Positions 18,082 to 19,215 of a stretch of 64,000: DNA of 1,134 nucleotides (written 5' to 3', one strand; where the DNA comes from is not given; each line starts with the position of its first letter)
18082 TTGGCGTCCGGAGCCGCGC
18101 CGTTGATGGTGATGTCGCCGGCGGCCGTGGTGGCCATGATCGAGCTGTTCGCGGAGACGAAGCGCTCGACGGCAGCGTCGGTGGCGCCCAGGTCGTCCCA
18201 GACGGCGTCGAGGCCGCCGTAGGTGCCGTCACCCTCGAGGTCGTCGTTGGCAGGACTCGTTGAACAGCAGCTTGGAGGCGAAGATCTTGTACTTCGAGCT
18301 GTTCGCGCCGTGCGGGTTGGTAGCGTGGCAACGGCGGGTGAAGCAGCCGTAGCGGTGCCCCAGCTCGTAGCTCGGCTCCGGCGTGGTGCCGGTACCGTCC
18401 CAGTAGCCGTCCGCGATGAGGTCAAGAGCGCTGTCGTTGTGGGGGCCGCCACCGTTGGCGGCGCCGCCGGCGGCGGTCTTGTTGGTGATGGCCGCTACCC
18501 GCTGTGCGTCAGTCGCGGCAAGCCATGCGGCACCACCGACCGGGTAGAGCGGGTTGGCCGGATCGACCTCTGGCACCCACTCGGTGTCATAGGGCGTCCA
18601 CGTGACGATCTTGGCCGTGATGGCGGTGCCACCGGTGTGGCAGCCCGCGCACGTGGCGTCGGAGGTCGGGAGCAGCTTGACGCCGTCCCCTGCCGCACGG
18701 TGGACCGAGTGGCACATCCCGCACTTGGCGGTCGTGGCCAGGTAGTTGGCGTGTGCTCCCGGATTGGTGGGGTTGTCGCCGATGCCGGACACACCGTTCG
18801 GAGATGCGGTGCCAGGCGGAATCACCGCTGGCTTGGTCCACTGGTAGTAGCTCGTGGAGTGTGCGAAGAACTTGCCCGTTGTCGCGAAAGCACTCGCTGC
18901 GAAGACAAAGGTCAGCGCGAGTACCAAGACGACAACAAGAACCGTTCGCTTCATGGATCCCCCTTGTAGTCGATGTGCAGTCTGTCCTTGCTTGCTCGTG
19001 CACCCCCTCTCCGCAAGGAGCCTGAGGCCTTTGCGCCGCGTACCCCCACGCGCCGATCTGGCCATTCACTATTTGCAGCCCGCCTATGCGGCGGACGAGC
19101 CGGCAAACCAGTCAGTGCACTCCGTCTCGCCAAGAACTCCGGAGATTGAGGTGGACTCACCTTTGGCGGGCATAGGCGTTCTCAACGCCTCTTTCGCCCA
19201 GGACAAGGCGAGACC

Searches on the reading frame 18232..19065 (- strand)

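Call 49: search_protein_families(library=pfam, proteins=[window:18232-19065:-], max_evalue=0.001)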
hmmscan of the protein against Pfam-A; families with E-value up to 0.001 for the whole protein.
window:18232-19065:- (278 aa): 1 family
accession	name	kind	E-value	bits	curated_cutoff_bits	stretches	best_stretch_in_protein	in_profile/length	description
PF09699.15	Paired_CXXCH_1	-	0.00081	19.5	20.6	1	112-145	6-38/41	Doubled CXXCH motif (Paired_CXXCH_1)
